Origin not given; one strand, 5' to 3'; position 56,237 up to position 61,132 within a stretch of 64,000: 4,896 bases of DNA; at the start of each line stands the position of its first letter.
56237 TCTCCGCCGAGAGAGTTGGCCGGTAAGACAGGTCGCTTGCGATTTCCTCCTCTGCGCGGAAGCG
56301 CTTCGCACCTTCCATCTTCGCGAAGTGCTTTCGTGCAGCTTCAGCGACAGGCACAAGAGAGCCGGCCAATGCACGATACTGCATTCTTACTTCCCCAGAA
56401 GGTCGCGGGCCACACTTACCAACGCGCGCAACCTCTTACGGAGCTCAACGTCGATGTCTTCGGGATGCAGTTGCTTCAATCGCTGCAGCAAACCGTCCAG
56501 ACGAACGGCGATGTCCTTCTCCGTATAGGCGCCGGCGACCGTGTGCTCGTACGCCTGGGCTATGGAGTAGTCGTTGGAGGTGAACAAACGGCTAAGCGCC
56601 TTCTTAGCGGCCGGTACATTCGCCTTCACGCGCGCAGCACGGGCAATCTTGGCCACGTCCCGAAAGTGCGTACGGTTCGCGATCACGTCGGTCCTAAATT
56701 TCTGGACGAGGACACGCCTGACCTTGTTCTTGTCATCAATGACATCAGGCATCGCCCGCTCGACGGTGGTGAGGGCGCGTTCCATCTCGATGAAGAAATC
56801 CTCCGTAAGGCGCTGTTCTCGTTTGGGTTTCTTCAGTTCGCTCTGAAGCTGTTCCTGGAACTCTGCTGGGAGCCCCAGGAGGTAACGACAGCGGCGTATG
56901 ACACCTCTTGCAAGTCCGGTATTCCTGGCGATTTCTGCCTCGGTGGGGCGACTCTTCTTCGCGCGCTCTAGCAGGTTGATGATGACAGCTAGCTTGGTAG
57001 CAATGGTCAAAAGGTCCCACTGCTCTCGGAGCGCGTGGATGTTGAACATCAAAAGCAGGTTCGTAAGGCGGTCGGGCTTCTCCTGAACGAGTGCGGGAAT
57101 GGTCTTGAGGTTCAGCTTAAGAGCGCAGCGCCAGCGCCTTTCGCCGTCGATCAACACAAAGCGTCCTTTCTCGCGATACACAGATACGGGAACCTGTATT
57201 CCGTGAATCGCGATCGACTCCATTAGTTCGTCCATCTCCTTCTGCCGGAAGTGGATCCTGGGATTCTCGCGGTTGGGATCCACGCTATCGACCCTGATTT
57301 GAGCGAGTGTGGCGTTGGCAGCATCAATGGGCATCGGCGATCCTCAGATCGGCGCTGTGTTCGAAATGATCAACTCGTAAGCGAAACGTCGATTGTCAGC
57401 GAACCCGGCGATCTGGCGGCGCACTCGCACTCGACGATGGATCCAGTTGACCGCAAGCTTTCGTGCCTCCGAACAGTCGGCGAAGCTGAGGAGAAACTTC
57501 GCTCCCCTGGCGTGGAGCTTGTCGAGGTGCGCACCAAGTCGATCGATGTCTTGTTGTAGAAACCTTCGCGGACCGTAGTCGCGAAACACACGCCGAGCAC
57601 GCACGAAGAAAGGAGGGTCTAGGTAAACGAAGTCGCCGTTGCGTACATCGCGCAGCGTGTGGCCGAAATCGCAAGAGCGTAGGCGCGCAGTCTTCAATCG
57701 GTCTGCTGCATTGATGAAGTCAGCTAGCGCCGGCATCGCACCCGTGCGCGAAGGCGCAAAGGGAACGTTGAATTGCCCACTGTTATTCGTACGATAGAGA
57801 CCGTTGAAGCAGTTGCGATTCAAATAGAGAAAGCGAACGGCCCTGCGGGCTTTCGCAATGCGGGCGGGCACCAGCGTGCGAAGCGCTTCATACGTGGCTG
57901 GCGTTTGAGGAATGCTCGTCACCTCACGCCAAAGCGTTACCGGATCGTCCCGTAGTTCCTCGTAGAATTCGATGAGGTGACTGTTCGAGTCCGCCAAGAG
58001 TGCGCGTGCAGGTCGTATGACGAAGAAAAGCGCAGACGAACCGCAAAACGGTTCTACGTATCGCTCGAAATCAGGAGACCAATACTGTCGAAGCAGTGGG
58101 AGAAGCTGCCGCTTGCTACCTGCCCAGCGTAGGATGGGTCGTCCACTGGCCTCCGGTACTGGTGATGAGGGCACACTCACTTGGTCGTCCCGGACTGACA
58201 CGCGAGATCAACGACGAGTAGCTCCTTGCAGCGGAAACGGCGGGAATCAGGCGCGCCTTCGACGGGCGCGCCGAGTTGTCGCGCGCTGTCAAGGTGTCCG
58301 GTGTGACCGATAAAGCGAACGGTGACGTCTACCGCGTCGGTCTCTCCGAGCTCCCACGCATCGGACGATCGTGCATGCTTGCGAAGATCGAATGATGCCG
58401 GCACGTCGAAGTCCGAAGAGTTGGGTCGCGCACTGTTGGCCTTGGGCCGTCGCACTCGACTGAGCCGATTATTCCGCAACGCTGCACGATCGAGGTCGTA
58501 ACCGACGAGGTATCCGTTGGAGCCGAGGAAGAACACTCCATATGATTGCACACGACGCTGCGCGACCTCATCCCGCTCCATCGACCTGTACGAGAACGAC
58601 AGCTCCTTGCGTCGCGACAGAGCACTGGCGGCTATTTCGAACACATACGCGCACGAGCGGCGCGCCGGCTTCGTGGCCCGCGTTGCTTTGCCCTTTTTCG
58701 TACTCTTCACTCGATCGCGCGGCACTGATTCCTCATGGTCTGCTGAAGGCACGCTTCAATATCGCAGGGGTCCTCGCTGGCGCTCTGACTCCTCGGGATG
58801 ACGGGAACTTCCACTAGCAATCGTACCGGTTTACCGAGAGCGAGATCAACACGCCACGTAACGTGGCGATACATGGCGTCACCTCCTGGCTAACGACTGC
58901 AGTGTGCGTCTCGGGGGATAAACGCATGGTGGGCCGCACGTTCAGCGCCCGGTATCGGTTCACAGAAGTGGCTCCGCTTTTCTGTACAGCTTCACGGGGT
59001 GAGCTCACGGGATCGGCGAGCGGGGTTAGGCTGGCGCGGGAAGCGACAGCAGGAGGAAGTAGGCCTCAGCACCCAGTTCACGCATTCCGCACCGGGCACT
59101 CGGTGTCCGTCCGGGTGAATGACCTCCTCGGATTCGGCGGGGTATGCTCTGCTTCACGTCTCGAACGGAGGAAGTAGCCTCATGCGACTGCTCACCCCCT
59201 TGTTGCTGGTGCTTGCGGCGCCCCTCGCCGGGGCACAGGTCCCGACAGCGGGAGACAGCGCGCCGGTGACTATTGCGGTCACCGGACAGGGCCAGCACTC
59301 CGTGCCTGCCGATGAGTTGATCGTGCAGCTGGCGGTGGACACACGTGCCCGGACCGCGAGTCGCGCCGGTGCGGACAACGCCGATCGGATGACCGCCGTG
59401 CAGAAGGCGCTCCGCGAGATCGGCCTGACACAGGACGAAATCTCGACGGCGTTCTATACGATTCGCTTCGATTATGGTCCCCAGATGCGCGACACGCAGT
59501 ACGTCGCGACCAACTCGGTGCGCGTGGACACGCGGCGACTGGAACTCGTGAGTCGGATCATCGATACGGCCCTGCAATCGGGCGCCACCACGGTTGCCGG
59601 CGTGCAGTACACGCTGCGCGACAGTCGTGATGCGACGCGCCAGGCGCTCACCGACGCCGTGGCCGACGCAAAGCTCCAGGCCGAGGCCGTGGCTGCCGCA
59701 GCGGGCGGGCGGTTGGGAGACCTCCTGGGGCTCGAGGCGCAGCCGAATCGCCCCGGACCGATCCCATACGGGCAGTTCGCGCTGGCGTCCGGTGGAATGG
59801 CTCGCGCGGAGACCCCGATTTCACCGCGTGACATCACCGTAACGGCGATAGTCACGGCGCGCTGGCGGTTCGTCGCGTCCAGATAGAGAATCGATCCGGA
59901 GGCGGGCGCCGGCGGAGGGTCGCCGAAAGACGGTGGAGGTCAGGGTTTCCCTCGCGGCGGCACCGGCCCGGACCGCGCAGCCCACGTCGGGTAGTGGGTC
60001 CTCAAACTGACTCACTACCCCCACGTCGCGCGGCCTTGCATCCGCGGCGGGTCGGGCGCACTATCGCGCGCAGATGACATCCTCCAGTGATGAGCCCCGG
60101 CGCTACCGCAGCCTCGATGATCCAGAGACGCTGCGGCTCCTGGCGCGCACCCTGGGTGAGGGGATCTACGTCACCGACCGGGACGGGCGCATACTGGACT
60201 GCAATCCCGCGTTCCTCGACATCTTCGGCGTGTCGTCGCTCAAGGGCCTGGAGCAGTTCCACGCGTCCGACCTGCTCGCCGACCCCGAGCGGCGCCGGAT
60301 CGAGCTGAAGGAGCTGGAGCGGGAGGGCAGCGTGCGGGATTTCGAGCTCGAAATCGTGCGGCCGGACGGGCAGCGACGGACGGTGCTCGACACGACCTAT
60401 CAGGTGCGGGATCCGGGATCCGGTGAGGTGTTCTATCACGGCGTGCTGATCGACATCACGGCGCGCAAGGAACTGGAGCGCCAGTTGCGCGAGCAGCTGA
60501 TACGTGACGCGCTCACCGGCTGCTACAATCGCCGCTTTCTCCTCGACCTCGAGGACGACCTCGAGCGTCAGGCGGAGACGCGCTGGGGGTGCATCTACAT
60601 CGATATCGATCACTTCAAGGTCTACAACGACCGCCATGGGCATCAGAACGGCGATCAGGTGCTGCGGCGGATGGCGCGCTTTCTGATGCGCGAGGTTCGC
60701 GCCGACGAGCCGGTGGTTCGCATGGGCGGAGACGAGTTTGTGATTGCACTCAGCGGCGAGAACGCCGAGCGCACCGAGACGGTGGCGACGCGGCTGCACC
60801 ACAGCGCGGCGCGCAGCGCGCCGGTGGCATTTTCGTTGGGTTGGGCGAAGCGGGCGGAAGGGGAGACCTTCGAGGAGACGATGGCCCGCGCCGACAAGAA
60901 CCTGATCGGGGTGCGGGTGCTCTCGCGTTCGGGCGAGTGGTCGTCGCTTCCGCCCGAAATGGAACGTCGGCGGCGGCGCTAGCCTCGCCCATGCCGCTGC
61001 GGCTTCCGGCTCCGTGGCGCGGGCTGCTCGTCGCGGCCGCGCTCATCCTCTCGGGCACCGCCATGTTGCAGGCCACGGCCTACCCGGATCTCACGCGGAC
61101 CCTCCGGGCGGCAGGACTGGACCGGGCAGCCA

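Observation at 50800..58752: Candidate multi-gene defence / DNA-adduct-processing operon: Dam methylase - ParB-like - unknown(HEPN-like?) | NUDIX - SprT-like protease - HIT-PLD-helicase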

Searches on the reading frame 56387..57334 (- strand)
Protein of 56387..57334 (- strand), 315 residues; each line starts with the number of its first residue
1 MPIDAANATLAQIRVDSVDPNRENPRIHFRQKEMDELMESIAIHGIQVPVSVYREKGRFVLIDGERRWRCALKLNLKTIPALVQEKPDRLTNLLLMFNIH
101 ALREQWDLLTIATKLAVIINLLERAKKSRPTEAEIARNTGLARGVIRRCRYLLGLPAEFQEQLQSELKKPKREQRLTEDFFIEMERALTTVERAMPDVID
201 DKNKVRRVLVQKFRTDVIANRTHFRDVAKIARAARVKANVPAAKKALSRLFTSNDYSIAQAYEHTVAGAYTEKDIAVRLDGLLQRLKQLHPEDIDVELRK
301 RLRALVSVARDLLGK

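Call 3: search_protein_families(library=pfam, proteins=[window:56387-57334:-], max_evalue=0.01)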
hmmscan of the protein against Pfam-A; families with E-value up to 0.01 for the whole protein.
window:56387-57334:- (315 aa): 1 family
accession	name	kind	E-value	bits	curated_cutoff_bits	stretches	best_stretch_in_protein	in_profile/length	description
PF02195.25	ParB_N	-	6.3e-18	65.1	26.3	1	10-91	3-85/95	ParB N-terminal domain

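Call 4: search_protein_families(library=padloc, proteins=[window:56387-57334:-], max_evalue=0.01)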
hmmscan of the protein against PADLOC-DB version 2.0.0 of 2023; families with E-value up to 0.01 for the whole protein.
window:56387-57334:- (315 aa): 1 family
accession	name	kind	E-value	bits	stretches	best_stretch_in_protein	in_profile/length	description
PDLC03229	MTase_II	-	0.00013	18.9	1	10-112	10-114/436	Type II methyltransferase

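Call 32: search_protein_families(library=ncbifam, proteins=[window:56387-57334:-], max_evalue=0.01)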
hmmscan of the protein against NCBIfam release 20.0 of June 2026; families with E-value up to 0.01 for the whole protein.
window:56387-57334:- (315 aa): 7 families
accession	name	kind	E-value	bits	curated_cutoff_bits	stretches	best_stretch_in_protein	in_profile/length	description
TIGR00180.1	parB_part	domain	8e-24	84.4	58.45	1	9-170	4-163/186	ParB/RepB/Spo0J family partition protein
TIGR04285.1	nucleoid_noc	exception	8.1e-20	71.2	315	1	11-166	3-151/255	nucleoid occlusion protein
TIGR03734.1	PRTRC_parB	hypoth_equivalog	3.2e-07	29.3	278.6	1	23-88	6-76/555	PRTRC system ParB family protein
TIGR03454.1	partition_RepB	equivalog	2e-06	27.4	201.5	1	10-85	64-141/325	plasmid partitioning protein RepB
NF010440.0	PRK13866.1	equivalog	0.00058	19.1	522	1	33-89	89-147/336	plasmid partitioning protein RepB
NF010406.0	PRK13832.1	subfamily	0.0056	15.3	640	1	21-96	15-94/578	plasmid partitioning protein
NF053625.1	SerKinSerKArch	equivalog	0.0071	15.5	380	0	28-83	29-87/244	ADP-dependent L-serine kinase SerK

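Call 33: search_protein_families(library=phrogs, proteins=[window:56387-57334:-], max_evalue=0.001)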
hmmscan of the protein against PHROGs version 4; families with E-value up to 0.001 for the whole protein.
window:56387-57334:- (315 aa): 17 families
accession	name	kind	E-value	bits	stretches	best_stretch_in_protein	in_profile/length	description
phrog_4715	-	DNA, RNA and nucleotide metabolism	8.1e-22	78.4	1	10-166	147-315/630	ParB-like partition protein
phrog_3264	-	DNA, RNA and nucleotide metabolism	7.1e-15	56.4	1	6-100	45-140/337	ParB-like partition protein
phrog_6218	-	DNA, RNA and nucleotide metabolism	1.5e-12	48.4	1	8-158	3-147/506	ParB-like partition protein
phrog_8071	-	DNA, RNA and nucleotide metabolism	4.6e-12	46.9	1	8-121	5-116/389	ParB-like partition protein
phrog_620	-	DNA, RNA and nucleotide metabolism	4e-10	41.1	1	9-114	8-111/217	ParB-like partition protein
phrog_498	-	other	2.6e-09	37.1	1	9-116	34-141/633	DNA methyltransferase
phrog_723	-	DNA, RNA and nucleotide metabolism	1.8e-08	35.5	1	5-81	8-83/223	ParB-like partition protein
phrog_3951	-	unknown function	3.5e-08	34.3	1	7-146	15-156/301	-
phrog_1033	-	DNA, RNA and nucleotide metabolism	5.2e-08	34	1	10-87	38-117/334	ParB-like partition protein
phrog_18056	-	DNA, RNA and nucleotide metabolism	8.4e-08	32.5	1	11-99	4-87/387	ParB-like partition nuclease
phrog_940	-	DNA, RNA and nucleotide metabolism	1.2e-07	32.3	1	12-114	8-108/388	nuclease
phrog_17439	-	unknown function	3.3e-06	27.7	1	33-91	39-98/240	-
phrog_2159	-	DNA, RNA and nucleotide metabolism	2e-05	25.1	1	9-73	60-124/365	ParB-like partition protein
phrog_930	-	DNA, RNA and nucleotide metabolism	3.9e-05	24.6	1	9-85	6-78/223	ParB-like partition protein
phrog_21315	-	unknown function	9.5e-05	22.5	1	31-243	29-192/415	-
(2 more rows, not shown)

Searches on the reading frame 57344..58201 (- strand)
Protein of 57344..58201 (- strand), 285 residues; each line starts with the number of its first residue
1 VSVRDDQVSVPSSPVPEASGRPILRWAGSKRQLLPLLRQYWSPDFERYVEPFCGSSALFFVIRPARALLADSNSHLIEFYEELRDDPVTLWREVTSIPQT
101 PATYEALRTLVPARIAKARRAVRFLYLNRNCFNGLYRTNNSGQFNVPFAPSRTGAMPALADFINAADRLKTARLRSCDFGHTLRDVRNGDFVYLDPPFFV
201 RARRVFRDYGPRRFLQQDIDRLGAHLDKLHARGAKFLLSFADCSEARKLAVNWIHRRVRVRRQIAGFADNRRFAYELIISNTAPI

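Call 3: search_protein_families(library=pfam, proteins=[window:57344-58201:-], max_evalue=0.01)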
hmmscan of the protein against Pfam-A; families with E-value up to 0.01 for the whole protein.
window:57344-58201:- (285 aa): 1 family
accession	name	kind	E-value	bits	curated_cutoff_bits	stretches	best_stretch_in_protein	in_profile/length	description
PF02086.21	MethyltransfD12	-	1.9e-37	129.8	22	1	26-252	1-241/253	D12 class N6 adenine-specific DNA methyltransferase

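Call 4: search_protein_families(library=padloc, proteins=[window:57344-58201:-], max_evalue=0.01)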
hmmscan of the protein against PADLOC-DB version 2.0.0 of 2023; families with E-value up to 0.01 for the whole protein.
window:57344-58201:- (285 aa): 21 families
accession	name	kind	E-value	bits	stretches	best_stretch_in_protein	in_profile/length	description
PDLC03294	MTase_II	-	1.5e-61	206.5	1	20-282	4-271/272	Type II methyltransferase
PDLC03729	oMTase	-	2.1e-47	159.9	1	20-278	4-265/275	orphan methyltransferase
PDLC03735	oMTase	-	4.2e-47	158.9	1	20-281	7-281/284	orphan methyltransferase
PDLC03266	MTase_II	-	1.5e-42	144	1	17-281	11-282/285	Type II methyltransferase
PDLC03261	MTase_II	-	1.8e-40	136.9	1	18-267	22-273/643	Type II methyltransferase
PDLC03264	MTase_II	-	3.1e-27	93.6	1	18-230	9-228/306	Type II methyltransferase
PDLC03247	MTase_II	-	4.4e-24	83.2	1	23-249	5-231/282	Type II methyltransferase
PDLC03302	MTase_II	-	1.5e-21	74.8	1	21-242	360-578/626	Type II methyltransferase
PDLC03253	MTase_II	-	1.7e-18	65.3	1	21-248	4-221/253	Type II methyltransferase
PDLC03383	MTase_II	-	5e-18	63.5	2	115-254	136-276/318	Type II methyltransferase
PDLC03344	MTase_II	-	8.5e-14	49.7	1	21-149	4-138/154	Type II methyltransferase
PDLC03349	MTase_II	-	1.8e-13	48.3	1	119-227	191-300/374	Type II methyltransferase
PDLC03244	MTase_II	-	3.4e-12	44.1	1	4-204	11-216/295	Type II methyltransferase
PDLC03722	oMTase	-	2.9e-11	41.7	1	25-239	6-210/259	orphan methyltransferase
PDLC03287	MTase_II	-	2.6e-10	37.7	1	24-254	367-609/646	Type II methyltransferase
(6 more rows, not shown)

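Call 32: search_protein_families(library=ncbifam, proteins=[window:57344-58201:-], max_evalue=0.01)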
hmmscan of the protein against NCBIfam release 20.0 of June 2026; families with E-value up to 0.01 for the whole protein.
window:57344-58201:- (285 aa): 2 families
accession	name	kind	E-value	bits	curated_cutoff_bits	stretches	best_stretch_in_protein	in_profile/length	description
TIGR00571.1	dam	subfamily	1e-57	195.9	114.85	1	21-281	2-267/267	Dam family site-specific DNA-(adenine-N6)-methyltransferase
NF008152.0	PRK10904.1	equivalog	1.2e-30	106.8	441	1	21-278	5-265/271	adenine-specific DNA-methyltransferase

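Call 33: search_protein_families(library=phrogs, proteins=[window:57344-58201:-], max_evalue=0.001)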
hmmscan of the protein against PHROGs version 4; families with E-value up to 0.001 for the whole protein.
window:57344-58201:- (285 aa): 5 families
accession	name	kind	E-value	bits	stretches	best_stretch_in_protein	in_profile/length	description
phrog_56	-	other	9.2e-52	178.2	1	21-281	62-322/647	DNA methyltransferase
phrog_116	-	other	1.3e-26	94.1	1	21-277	511-773/779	DNA methyltransferase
phrog_26700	-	unknown function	2.2e-22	80.3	1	21-281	7-275/552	-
phrog_1996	-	other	4.3e-16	60.2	1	156-284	21-143/150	DNA methyltransferase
phrog_13242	-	unknown function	0.00093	19.3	0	42-199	46-198/450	-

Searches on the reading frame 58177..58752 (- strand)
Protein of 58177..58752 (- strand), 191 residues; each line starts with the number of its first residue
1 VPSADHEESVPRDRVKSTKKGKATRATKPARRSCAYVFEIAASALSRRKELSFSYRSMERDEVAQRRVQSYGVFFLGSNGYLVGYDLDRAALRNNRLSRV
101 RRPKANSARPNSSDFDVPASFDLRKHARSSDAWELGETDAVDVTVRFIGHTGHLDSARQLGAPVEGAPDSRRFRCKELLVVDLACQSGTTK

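Call 3: search_protein_families(library=pfam, proteins=[window:58177-58752:-], max_evalue=0.01)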
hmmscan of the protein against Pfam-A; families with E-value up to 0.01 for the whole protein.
window:58177-58752:- (191 aa): 1 family
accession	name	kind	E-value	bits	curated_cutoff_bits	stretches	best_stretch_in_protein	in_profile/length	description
PF13280.12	WYL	-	2.1e-14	53.7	21.8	1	37-103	2-68/70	WYL domain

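Call 4: search_protein_families(library=padloc, proteins=[window:58177-58752:-], max_evalue=0.01)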
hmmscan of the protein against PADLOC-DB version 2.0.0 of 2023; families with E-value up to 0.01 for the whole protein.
window:58177-58752:- (191 aa): 3 families
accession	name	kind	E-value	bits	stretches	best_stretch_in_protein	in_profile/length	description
PDLC01457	WYL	-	1.9e-15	55.1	1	23-118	112-201/229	"CAS-I,CAS-II,CAS-III,CAS-IV,CAS-V,CAS-VI; associated_signaling"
PDLC01652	WYL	-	1.4e-13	49.5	1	33-149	15-104/162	"CAS-I,CAS-II,CAS-III,CAS-IV,CAS-V,CAS-VI; associated_signaling"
PDLC01766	Cas3c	-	0.00085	15.6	1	34-148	133-244/1009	-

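Call 32: search_protein_families(library=ncbifam, proteins=[window:58177-58752:-], max_evalue=0.01)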
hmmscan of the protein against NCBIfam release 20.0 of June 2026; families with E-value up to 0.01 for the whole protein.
window:58177-58752:- (191 aa): 0 families

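Call 33: search_protein_families(library=phrogs, proteins=[window:58177-58752:-], max_evalue=0.001)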
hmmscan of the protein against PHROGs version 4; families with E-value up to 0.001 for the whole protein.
window:58177-58752:- (191 aa): 0 families

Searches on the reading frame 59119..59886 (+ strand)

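Call 80: search_protein_families(library=pfam, proteins=[window:59119-59886:+], max_evalue=0.01)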
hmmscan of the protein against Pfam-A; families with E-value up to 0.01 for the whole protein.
window:59119-59886:+ (255 aa): 1 family
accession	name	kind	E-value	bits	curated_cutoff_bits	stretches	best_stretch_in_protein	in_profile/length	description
PF04402.19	SIMPL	-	1.3e-42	146.8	25.2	1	52-249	1-205/205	Protein of unknown function (DUF541)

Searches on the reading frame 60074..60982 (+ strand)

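Call 80: search_protein_families(library=pfam, proteins=[window:60074-60982:+], max_evalue=0.01)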
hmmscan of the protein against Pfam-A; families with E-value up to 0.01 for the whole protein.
window:60074-60982:+ (302 aa): 7 families
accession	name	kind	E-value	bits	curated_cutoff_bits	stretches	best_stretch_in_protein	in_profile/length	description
PF00990.26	GGDEF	-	2.3e-26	92.9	23.8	1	144-277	3-151/161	Diguanylate cyclase, GGDEF domain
PF13426.13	PAS_9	-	1.8e-13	51.1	27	1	29-130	2-103/103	PAS domain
PF08448.16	PAS_4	-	8.1e-10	39.4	23.1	1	27-133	4-110/110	PAS fold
PF00989.32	PAS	-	1.8e-09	38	22.6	1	20-128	3-113/113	PAS fold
PF13188.13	PAS_8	-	3.4e-09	36.7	21.8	1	19-67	2-46/65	PAS domain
PF08447.18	PAS_3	-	0.00024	21.7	25.6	1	41-124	2-88/89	PAS fold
PF17853.6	GGDEF_2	-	0.00079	20.1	24.5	1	190-254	31-92/116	GGDEF-like domain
